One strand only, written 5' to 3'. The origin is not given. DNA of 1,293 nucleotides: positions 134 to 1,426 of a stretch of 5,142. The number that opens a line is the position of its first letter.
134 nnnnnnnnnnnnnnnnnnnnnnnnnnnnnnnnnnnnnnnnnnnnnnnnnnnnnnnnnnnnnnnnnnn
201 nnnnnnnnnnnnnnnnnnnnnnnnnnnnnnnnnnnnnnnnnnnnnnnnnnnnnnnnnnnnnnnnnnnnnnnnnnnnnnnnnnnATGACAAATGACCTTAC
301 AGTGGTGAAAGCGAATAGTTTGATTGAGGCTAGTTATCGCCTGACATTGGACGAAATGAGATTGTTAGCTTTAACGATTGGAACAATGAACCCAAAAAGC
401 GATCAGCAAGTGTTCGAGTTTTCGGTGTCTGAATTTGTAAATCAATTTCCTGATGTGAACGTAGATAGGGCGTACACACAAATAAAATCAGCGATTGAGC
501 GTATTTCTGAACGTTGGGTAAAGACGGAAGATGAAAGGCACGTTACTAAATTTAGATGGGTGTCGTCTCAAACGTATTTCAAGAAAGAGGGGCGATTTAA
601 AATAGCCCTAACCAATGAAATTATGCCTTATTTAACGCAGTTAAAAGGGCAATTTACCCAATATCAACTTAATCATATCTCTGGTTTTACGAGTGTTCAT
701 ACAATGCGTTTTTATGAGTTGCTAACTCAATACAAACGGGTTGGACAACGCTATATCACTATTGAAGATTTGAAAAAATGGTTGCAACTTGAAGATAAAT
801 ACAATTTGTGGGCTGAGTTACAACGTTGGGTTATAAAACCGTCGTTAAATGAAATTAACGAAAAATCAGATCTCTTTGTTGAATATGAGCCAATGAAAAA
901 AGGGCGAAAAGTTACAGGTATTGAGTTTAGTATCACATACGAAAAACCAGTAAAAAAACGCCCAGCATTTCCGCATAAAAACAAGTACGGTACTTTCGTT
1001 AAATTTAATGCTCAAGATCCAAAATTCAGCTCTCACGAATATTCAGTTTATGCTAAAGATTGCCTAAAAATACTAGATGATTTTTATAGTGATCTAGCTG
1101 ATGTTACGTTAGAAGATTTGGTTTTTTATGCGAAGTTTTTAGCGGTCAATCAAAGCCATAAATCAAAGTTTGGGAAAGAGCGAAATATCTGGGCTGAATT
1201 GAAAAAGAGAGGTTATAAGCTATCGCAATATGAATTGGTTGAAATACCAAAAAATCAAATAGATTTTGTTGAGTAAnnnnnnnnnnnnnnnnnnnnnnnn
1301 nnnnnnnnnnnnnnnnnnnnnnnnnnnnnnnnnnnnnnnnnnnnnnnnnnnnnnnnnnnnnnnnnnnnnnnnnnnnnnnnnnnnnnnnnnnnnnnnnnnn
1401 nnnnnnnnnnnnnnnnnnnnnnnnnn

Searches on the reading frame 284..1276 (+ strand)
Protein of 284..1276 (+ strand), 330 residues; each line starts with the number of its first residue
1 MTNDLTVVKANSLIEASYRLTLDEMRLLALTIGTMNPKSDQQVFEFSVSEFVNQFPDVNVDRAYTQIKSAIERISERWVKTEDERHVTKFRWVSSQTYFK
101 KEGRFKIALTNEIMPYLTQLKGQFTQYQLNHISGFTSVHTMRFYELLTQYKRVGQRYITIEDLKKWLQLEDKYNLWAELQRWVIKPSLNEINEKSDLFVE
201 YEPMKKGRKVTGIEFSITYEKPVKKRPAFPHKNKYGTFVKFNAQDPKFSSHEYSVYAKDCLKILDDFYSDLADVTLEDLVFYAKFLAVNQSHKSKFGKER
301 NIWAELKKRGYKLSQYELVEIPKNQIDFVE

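Call 23: find_encoding_contigs(protein=window:284-1276:+, flank=10000, max_places=10)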
Protein window:284-1276:+ (330 aa): 24 contigs read that carry it; 10 places shown.
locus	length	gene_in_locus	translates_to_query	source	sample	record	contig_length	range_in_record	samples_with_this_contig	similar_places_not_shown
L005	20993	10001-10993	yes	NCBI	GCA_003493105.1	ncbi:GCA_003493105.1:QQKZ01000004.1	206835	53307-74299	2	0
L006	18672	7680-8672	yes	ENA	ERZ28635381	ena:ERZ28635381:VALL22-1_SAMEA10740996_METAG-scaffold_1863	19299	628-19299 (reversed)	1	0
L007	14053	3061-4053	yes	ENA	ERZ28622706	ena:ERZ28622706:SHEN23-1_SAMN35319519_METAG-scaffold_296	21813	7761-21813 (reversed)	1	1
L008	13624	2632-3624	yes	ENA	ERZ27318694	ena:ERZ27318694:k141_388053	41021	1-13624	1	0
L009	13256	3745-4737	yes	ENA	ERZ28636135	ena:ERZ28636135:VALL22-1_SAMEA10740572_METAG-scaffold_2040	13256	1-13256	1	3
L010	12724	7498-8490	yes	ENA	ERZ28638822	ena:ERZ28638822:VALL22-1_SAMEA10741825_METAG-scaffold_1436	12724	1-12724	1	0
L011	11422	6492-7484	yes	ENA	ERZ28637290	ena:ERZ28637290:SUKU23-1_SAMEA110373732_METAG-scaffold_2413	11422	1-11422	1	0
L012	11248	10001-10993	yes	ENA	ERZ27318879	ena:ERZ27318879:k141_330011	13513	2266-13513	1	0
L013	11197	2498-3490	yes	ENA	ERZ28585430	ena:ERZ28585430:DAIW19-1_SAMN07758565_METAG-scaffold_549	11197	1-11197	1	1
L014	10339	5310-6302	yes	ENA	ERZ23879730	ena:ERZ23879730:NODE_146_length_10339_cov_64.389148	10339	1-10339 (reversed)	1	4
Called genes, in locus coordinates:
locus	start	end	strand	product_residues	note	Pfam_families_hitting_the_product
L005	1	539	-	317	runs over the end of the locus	PF08401:ArdcN, PF18818:MPTase-PolyVal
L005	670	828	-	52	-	-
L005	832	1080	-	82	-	-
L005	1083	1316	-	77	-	-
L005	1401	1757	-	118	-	-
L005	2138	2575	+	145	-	PF07511:DUF1525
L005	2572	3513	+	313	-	PF06834:TraU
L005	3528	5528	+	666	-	PF00959:Phage_lysozyme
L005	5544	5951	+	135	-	-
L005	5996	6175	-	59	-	-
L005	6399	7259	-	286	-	PF00144:Beta-lactamase, PF13354:Beta-lactamase2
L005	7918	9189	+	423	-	PF01076:Mob_Pre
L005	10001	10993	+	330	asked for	PF01051:Rep3_N, PF21205:Rep3_C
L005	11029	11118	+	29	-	-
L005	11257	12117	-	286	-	PF00144:Beta-lactamase, PF13354:Beta-lactamase2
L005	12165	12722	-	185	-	PF00239:Resolvase, PF02796:HTH_7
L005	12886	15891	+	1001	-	PF13700:DUF4158, PF01526:DDE_Tnp_Tn3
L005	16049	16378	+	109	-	-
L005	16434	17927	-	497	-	PF07916:TraG_N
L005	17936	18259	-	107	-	-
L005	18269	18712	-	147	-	-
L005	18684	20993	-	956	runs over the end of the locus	PF11130:TraC_F_IV, PF19044:P-loop_TraG (faint)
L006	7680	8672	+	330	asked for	PF01051:Rep3_N, PF21205:Rep3_C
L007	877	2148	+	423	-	PF01076:Mob_Pre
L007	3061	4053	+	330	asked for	PF01051:Rep3_N, PF21205:Rep3_C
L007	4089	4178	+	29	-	-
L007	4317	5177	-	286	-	PF00144:Beta-lactamase, PF13354:Beta-lactamase2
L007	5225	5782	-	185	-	PF00239:Resolvase, PF02796:HTH_7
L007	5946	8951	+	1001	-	PF13700:DUF4158, PF01526:DDE_Tnp_Tn3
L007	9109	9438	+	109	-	-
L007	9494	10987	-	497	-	PF07916:TraG_N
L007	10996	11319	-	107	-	-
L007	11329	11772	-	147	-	-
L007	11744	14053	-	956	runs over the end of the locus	PF11130:TraC_F_IV, PF19044:P-loop_TraG (faint)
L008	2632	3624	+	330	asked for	PF01051:Rep3_N, PF21205:Rep3_C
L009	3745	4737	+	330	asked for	PF01051:Rep3_N, PF21205:Rep3_C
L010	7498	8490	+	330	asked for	PF01051:Rep3_N, PF21205:Rep3_C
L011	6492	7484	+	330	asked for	PF01051:Rep3_N, PF21205:Rep3_C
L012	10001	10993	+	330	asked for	PF01051:Rep3_N, PF21205:Rep3_C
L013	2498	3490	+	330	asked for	PF01051:Rep3_N, PF21205:Rep3_C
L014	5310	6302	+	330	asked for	PF01051:Rep3_N, PF21205:Rep3_C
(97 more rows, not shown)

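Call 40: search_protein_families(library=pfam, proteins=[window:284-1276:+], max_evalue=0.01)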
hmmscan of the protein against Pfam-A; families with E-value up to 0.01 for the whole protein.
window:284-1276:+ (330 aa): 2 families
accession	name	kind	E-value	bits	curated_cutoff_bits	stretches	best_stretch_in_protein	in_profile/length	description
PF01051.27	Rep3_N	-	9.5e-39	133.4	22.4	1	6-147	1-140/141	Initiator Replication protein, WH1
PF21205.3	Rep3_C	-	6.5e-23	81.2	21.1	1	159-217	1-59/59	Initiator Rep protein, WH2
